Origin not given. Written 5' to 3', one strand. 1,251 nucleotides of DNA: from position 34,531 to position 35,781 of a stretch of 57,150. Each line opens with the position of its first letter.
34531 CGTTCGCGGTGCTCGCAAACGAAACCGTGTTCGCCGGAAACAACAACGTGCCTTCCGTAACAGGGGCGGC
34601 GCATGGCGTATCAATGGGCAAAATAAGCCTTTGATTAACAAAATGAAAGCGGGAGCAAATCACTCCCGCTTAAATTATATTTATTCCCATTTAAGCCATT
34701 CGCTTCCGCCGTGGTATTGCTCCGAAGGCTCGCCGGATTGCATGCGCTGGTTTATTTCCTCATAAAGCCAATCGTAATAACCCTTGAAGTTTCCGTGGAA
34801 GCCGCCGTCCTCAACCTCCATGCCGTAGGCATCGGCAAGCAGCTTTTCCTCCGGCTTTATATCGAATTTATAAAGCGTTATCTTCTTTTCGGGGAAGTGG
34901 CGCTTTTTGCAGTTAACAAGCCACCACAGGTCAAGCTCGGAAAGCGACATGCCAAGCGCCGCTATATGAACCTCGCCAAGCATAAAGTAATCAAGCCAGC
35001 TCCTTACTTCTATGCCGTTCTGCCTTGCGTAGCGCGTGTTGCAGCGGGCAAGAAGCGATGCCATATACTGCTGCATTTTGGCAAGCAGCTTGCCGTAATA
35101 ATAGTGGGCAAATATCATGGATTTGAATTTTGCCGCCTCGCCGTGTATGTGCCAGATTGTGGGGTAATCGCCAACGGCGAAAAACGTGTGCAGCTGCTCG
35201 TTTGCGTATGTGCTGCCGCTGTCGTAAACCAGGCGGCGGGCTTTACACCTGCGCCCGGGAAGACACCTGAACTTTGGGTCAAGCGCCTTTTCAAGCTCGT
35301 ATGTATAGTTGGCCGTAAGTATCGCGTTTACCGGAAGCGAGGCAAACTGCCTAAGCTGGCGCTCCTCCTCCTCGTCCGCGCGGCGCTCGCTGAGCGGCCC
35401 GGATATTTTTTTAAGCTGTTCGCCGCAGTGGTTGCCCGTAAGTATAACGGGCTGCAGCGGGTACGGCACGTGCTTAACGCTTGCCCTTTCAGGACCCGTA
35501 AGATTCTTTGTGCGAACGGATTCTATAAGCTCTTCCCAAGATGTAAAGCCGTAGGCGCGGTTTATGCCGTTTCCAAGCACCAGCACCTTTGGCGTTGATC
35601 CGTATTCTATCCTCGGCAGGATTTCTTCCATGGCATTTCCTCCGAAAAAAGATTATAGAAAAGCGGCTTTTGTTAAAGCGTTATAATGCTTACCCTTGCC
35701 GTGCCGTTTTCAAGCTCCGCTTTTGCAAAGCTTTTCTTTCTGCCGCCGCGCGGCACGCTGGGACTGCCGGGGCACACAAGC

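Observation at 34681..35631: Orphan SIR2-like / AbiH-like gene appended to a housekeeping run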

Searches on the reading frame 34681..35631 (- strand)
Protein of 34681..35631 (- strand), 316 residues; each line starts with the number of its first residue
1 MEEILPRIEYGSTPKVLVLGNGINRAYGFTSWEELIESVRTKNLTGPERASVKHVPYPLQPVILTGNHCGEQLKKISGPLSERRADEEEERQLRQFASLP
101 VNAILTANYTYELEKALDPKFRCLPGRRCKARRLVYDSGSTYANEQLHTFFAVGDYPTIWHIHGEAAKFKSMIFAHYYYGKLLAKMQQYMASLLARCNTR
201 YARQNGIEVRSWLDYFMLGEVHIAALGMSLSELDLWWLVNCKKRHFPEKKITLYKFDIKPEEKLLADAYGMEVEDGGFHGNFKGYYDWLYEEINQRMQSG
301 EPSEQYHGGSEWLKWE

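Call 3: search_protein_families(library=pfam, proteins=[window:34681-35631:-], max_evalue=10)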
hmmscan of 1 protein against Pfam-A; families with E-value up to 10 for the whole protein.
window:34681-35631:- (316 aa): 2 families
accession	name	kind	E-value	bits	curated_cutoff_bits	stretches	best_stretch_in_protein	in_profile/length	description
PF14253.11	AbiH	-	3.7e-05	24.4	30.9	1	98-243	139-247/260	Bacteriophage abortive infection AbiH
PF13289.12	SIR2_2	-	0.001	19.6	24.5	1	103-200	2-84/141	SIR2-like domain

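Call 4: search_protein_families(library=padloc, proteins=[window:34681-35631:-], max_evalue=10)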
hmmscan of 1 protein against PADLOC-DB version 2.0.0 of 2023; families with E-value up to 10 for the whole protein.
window:34681-35631:- (316 aa): 3 families
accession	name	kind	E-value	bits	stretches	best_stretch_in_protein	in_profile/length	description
PDLC00407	ThsA1|ThsA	-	0.00027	17.7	1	19-193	26-180/478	STALD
PDLC00409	ThsA1|ThsA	-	0.0073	13.7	1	19-120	27-123/242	STALD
PDLC04968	PDC-S25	-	0.04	10.9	1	158-192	178-211/517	-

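Call 5: search_protein_families(library=ncbifam, proteins=[window:34681-35631:-], max_evalue=10)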
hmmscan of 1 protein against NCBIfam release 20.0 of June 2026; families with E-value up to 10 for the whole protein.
window:34681-35631:- (316 aa): 0 families

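Call 6: search_protein_families(library=phrogs, proteins=[window:34681-35631:-], max_evalue=10)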
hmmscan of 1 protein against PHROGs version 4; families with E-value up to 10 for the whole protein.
window:34681-35631:- (316 aa): 1 family
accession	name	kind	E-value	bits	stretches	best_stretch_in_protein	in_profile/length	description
phrog_8870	-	unknown function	0.19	12.5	1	68-190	19-139/156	-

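Call 7: find_homologous_proteins(query=window:34681-35631:-, max_evalue=0.001)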
Query window:34681-35631:- (316 aa): 408 proteins with E <= 0.001 among 3203 candidates; the best 120 are listed.
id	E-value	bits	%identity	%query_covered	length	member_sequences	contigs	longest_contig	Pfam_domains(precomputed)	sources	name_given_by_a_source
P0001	1.8e-217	739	100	100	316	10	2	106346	PF14253.12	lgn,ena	-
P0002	3.4e-130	452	64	94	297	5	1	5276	PF14253.12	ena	-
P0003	8.4e-129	448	64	94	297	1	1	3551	PF14253.12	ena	-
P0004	6.2e-128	445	65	92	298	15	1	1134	PF13289.13,PF14253.12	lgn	-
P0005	3.4e-125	436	63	93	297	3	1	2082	PF14253.12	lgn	-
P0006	2.0e-124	433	63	94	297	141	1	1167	PF14253.12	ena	-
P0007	3.1e-124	432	62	92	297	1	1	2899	PF14253.12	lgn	-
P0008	2.2e-123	430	61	94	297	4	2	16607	PF13289.13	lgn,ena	-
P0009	2.8e-123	429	61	95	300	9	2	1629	PF13289.13,PF14253.12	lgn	-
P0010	3.2e-123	429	62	94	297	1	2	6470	PF14253.12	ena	-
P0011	4.9e-123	429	63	91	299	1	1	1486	PF14253.12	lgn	-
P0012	5.5e-123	428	61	92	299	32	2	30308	PF14253.12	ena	-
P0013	1.1e-122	427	62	93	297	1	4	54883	PF14253.12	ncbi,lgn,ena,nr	ncbi:MAG: hypothetical protein J6S71_00365 [Clostridia bacterium]|nr:hypothetical protein [Clostridi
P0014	3.4e-122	426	62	94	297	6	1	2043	PF14253.12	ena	-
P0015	1.4e-121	424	61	94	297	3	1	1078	PF14253.12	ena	-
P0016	1.7e-121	423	60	92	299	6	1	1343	PF14253.12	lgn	-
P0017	2.5e-120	420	60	94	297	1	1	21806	PF14253.12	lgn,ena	-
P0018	5.1e-120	419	60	94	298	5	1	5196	PF13289.13,PF14253.12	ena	-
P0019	3.4e-119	416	59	92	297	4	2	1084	PF14253.12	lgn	-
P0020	5.3e-119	415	60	92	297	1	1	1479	PF13289.13,PF14253.12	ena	-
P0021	6.2e-119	415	60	94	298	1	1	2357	PF14253.12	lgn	-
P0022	3.0e-117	410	59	92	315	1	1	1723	PF13289.13,PF14253.12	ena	-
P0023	5.8e-117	409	60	94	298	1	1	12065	PF13289.13,PF14253.12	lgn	-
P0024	8.4e-117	408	59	92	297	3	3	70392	PF13289.13,PF14253.12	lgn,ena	-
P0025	2.6e-116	406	59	92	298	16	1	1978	PF14253.12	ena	-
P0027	7.0e-116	405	59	92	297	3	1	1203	PF13289.13,PF14253.12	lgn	-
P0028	1.6e-115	404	59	92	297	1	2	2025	PF14253.12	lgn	-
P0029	2.4e-115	403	58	92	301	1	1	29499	PF13289.13,PF14253.12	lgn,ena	-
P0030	1.3e-114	401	58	94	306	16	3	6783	PF14253.12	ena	-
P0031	1.9e-114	400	61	88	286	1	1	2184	PF14253.12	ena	-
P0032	5.8e-114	399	58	91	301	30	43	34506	PF13289.13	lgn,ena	-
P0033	1.6e-113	397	55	96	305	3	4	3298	PF14253.12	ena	-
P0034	4.1e-113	396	59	92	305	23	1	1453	PF14253.12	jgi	jgi:hypothetical protein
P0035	1.5e-112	394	58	91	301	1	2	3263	PF14253.12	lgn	-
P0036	2.5e-112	393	55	92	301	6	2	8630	PF13289.13,PF14253.12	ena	-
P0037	7.5e-112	392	58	91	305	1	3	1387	PF13289.13,PF14253.12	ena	-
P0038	1.1e-111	391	58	93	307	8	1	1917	PF13289.13,PF14253.12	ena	-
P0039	2.6e-111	390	56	95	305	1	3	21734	PF13289.13,PF14253.12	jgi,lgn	jgi:hypothetical protein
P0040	3.0e-111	390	57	91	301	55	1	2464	PF13289.13,PF14253.12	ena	-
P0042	1.4e-110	388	57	92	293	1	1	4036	PF13289.13,PF14253.12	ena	-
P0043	3.2e-110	386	55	92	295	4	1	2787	PF13289.13,PF14253.12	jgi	jgi:hypothetical protein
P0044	4.4e-108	379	55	92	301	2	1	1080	PF13289.13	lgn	-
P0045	1.9e-107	377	58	89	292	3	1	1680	PF13289.13,PF14253.12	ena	-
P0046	1.1e-106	375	56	92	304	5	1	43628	PF13289.13,PF14253.12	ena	-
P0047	4.9e-106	373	55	91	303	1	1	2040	PF13289.13,PF14253.12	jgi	jgi:hypothetical protein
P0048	2.6e-105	370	59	89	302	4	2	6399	PF13289.13,PF14253.12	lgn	-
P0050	1.8e-103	364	57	91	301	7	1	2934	PF13289.13,PF14253.12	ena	-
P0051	4.4e-103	363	56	89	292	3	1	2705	PF13289.13,PF14253.12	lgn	-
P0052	7.5e-103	362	55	88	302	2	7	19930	PF13289.13,PF14253.12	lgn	-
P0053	2.6e-102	360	55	92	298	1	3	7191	PF14253.12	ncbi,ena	-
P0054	5.4e-101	356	54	91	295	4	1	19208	PF13289.13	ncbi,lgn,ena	-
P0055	6.4e-101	356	57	90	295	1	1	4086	PF13289.13,PF14253.12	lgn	-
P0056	7.9e-101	356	54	91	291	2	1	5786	PF13289.13,PF14253.12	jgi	jgi:hypothetical protein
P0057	1.3e-100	355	55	93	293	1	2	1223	PF13289.13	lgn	-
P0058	3.1e-100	354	54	90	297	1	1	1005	PF13289.13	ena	-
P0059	5.6e-100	353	56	87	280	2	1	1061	PF13289.13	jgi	jgi:hypothetical protein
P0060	1.3e-99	352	52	94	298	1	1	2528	PF13289.13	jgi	jgi:hypothetical protein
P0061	2.2e-99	351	53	94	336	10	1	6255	PF14253.12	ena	-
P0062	3.8e-98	347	53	90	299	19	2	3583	PF14253.12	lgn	-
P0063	5.6e-98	346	63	76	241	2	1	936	PF13289.13,PF14253.12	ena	-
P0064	1.7e-97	345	53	96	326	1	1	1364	PF13289.13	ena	-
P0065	4.5e-97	343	52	94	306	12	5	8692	PF14253.12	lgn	-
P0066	2.1e-96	341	53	88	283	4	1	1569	PF13289.13,PF14253.12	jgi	jgi:hypothetical protein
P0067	1.9e-95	338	52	92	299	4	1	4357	PF13289.13,PF14253.12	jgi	jgi:hypothetical protein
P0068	2.3e-95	338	49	94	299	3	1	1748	PF13289.13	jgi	jgi:hypothetical protein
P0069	9.5e-95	336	53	93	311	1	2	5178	PF14253.12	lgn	-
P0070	1.4e-94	335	52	91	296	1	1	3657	PF13289.13,PF14253.12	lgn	-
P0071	2.1e-94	334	52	91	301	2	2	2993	PF14253.12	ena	-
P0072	3.5e-94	334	54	90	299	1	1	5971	PF13289.13,PF14253.12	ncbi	-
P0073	4.7e-94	333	56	80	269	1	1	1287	PF13289.13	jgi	jgi:hypothetical protein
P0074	8.6e-94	332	48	94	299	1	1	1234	PF13289.13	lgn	-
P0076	1.3e-93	332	51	94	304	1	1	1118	PF14253.12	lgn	-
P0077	2.0e-93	331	49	94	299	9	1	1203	PF13289.13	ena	-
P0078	2.2e-93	331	52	90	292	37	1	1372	PF13289.13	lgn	-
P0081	3.5e-92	327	53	89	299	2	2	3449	PF13289.13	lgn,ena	-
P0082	1.7e-91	325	51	91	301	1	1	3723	PF13289.13,PF14253.12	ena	-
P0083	4.6e-91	323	50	91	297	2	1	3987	PF14253.12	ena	-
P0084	6.2e-91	323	52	94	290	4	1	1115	PF14253.12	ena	-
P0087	1.3e-90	322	50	94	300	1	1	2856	PF13289.13,PF14253.12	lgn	-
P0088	2.9e-90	321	59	76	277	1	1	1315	PF13289.13,PF14253.12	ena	-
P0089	3.0e-90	321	51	91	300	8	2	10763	PF13289.13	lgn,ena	-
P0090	6.5e-90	320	50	92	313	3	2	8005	PF13289.13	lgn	-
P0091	1.2e-89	319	51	89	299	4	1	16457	PF13289.13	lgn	-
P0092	1.4e-89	319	51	89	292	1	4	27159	PF13289.13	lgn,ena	-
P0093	4.7e-89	317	47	92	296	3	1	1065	PF13289.13,PF14253.12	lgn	-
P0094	5.5e-89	317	48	95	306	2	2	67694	PF13289.13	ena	-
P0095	2.0e-88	315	49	90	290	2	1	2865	PF13289.13,PF14253.12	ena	-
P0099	9.4e-86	306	48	90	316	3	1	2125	PF14253.12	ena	-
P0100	1.6e-85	305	49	90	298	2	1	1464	PF13289.13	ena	-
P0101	2.9e-85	304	48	89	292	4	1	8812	PF14253.12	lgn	-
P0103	6.9e-85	303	48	91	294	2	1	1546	PF13289.13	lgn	-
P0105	8.6e-84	300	46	93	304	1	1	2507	PF13289.13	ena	-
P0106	4.7e-83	297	47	90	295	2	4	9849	PF14253.12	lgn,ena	-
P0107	6.6e-83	297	51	86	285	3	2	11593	PF13289.13,PF14253.12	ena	-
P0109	4.0e-82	294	50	86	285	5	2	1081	PF13289.13,PF14253.12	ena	-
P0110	6.4e-82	293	48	92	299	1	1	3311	PF13289.13,PF14253.12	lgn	-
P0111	1.2e-81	292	57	72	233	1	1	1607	PF13289.13,PF14253.12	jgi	jgi:hypothetical protein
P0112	9.8e-81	290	48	91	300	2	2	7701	PF13289.13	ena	-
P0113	1.7e-80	289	47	90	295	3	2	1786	PF13289.13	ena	-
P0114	3.9e-79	284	47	92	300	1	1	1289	PF13289.13,PF14253.12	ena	-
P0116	6.1e-78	280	46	93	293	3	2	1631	PF14253.12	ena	-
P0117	7.9e-78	280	47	89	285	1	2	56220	PF13289.13,PF14253.12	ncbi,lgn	-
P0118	9.6e-78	280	47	90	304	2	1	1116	PF13289.13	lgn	-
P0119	9.6e-78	280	47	90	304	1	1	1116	PF13289.13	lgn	-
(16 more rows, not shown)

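Call 8: search_solved_structures(query=window:34681-35631:-, max_evalue=10, show_alignments=2)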
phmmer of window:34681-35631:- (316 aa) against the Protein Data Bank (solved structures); distinct sequences matched with E-value up to 10: 3.
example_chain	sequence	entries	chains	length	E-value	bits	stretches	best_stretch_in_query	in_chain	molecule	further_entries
5ize_A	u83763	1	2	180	0.14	14.6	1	129-162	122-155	RNA-directed RNA polymerase L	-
8wc0_A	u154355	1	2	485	0.26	13.6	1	17-125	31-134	NAD(+) hydrolase ThsA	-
9rkr_I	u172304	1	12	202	1.2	11.5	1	27-80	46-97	Structural protein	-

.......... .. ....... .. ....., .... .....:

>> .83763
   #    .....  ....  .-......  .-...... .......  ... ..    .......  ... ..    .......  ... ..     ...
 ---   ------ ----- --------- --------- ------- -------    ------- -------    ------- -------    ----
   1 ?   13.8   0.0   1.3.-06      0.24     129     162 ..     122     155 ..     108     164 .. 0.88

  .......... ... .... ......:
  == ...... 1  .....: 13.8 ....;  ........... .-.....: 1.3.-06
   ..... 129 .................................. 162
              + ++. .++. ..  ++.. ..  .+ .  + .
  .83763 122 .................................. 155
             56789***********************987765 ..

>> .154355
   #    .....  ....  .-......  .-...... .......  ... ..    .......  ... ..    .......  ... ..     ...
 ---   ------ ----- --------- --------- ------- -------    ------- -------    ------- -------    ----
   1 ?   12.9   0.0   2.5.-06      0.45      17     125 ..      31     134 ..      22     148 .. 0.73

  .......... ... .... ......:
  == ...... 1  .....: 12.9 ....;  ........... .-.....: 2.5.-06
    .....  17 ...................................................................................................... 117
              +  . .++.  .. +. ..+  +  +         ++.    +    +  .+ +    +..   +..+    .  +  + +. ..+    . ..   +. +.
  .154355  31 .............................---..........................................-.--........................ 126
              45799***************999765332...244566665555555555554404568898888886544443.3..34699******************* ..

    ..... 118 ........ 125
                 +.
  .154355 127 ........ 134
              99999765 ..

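Call 10: search_solved_structures(query=A1, max_evalue=10, show_alignments=3)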
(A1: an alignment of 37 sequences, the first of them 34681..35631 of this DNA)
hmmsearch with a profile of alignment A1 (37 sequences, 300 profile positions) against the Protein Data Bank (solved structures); distinct sequences matched with E-value up to 10: 7.
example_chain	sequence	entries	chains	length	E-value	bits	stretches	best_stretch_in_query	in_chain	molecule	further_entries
6lhx_A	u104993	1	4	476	9.9e-05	24.6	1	12-194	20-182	ThsA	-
8wc0_A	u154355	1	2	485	0.00036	22.8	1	17-126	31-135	NAD(+) hydrolase ThsA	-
7uxt_B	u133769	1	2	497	0.046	15.9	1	18-123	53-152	USG protein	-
8zsf_D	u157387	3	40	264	0.053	15.7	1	8-120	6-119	Sir2 family NAD-dependent protein deacetylase | KomC, SIR2 domain protein, NADase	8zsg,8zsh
9xvc_H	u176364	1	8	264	0.12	14.5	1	8-119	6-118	KomC(H146N), a SIR2-domain NADase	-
8zsi_E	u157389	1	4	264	0.13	14.4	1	8-119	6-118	Sir2 family NAD-dependent protein deacetylase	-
9v0g_E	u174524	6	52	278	1.9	10.6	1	79-119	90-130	NAD-dependent protein deacetylase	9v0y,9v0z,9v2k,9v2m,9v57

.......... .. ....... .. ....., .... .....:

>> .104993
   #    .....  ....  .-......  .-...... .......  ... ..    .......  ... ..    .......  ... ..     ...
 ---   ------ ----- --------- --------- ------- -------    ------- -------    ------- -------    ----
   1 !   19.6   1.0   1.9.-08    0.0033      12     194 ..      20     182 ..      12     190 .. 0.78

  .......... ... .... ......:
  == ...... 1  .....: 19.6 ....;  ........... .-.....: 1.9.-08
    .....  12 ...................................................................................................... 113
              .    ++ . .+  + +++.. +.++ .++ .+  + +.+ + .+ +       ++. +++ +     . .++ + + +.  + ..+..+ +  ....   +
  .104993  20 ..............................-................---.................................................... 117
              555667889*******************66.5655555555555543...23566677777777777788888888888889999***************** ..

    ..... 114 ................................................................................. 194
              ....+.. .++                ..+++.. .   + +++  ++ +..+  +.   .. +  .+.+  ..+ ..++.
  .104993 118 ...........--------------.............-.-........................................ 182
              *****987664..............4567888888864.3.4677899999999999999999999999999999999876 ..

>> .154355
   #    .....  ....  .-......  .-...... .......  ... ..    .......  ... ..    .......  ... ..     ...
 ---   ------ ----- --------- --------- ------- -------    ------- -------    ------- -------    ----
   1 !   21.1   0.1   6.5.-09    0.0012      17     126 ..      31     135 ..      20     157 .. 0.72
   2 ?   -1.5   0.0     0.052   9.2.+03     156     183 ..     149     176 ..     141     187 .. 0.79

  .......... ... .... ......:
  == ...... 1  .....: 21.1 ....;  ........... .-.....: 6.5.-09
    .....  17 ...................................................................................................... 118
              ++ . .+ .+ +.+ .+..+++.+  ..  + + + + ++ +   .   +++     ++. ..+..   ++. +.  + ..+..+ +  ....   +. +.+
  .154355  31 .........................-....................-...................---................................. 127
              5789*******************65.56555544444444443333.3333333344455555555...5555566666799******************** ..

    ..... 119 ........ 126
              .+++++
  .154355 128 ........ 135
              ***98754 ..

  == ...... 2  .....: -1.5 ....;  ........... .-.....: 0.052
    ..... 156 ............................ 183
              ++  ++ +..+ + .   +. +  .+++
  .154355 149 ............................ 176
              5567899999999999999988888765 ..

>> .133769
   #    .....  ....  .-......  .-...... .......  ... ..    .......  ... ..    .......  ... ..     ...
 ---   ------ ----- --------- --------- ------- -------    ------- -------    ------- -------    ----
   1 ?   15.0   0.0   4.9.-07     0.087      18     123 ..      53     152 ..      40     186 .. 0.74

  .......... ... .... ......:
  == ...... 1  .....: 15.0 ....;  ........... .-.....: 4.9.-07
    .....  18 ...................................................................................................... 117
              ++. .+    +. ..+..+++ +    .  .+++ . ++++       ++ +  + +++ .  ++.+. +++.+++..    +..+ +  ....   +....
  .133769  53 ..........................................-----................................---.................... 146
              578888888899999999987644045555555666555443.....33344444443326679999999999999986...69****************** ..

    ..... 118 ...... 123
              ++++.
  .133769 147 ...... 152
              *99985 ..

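Call 12: search_protein_families(library=pfam, alignment_id=A1, max_evalue=0.01)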
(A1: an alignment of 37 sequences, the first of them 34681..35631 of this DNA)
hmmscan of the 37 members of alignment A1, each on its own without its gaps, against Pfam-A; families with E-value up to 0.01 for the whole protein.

A. member 1, window:34681-35631:- (316 aa): 2 families
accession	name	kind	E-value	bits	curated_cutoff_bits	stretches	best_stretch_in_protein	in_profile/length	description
PF14253.11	AbiH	-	3.7e-05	24.4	30.9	1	98-243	139-247/260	Bacteriophage abortive infection AbiH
PF13289.12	SIR2_2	-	0.001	19.6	24.5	1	103-200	2-84/141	SIR2-like domain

B. families by the number of members that match (of 37 scanned): 2 families
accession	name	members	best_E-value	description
PF13289.12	SIR2_2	37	2.4e-08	SIR2-like domain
PF14253.11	AbiH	29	7.3e-09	Bacteriophage abortive infection AbiH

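Call 13: find_encoding_contigs(protein=P0013, flank=8000, max_places=3)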
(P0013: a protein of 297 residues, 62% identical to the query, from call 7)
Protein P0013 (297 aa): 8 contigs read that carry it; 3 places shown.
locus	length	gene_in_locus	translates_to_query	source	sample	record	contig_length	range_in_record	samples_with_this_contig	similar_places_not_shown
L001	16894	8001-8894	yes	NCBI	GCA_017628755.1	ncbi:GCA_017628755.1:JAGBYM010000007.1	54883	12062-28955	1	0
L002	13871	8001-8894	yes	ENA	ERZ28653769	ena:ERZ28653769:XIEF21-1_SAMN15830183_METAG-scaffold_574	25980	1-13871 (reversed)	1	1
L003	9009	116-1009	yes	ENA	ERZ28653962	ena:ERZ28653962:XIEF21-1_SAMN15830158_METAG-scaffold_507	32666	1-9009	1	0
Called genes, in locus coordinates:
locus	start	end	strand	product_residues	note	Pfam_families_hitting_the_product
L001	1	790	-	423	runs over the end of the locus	-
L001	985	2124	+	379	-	PF00149:Metallophos, PF12850:Metallophos_2 (weak), PF12320:SbcD_C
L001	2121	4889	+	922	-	PF13476:AAA_23, PF13555:AAA_29 (faint), PF13558:SbcC_Walker_B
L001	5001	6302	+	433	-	PF13203:DUF2201_N, PF09967:DUF2201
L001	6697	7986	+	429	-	PF13306:LRR_5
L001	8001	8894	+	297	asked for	PF14253:AbiH (weak)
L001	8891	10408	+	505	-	PF20030:bpMoxR (weak), PF13401:AAA_22 (weak), PF00004:AAA, PF07728:AAA_5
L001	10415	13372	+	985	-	PF13306:LRR_5, PF13855:LRR_8 (faint), PF13306:LRR_5, PF13569:DUF4132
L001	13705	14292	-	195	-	PF21349:RUBY_RBDX, PF02915:Rubrerythrin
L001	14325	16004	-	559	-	PF01966:HD (weak)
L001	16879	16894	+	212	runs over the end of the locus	PF00657:Lipase_GDSL (weak), PF13472:Lipase_GDSL_2, PF16255:Lipase_GDSL_lke (weak)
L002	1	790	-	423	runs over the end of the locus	-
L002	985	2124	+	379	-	PF00149:Metallophos, PF12850:Metallophos_2 (weak), PF12320:SbcD_C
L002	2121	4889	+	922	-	PF13476:AAA_23, PF13555:AAA_29 (faint), PF13558:SbcC_Walker_B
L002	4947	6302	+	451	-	PF13203:DUF2201_N, PF09967:DUF2201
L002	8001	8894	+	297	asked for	PF14253:AbiH (weak)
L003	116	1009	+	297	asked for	PF14253:AbiH (weak)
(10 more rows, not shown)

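Call 14: find_encoding_contigs(protein=P0024, flank=8000, max_places=2)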
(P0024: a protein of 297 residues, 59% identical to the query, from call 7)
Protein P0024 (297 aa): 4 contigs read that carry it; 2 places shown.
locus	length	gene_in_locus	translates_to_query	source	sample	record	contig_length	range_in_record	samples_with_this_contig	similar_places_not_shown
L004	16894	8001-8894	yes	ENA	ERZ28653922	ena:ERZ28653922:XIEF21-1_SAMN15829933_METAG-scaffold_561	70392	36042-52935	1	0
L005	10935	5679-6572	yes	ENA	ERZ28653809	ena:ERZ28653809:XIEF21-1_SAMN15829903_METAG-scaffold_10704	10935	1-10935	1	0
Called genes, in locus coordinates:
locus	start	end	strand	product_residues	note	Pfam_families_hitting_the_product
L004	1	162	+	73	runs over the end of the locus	-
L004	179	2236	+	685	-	PF13306:LRR_5, PF13569:DUF4132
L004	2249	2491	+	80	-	-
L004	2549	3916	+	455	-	PF13306:LRR_5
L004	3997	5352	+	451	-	PF13203:DUF2201_N, PF09967:DUF2201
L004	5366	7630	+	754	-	PF05725:FNIP (faint), PF13306:LRR_5, PF13855:LRR_8 (faint), PF13306:LRR_5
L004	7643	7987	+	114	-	PF13306:LRR_5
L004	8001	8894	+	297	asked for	PF14253:AbiH (faint), PF13289:SIR2_2 (faint)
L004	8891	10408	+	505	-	PF20030:bpMoxR (weak), PF13401:AAA_22 (faint), PF00004:AAA, PF07728:AAA_5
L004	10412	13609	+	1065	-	PF13306:LRR_5, PF13855:LRR_8 (faint), PF13306:LRR_5, PF13569:DUF4132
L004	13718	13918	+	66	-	-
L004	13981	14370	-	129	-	PF14198:TnpV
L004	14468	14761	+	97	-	-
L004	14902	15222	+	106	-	PF13463:HTH_27 (weak), PF03551:PadR, PF13601:HTH_34 (weak)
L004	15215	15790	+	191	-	PF22564:HAAS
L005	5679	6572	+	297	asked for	PF14253:AbiH (faint), PF13289:SIR2_2 (faint)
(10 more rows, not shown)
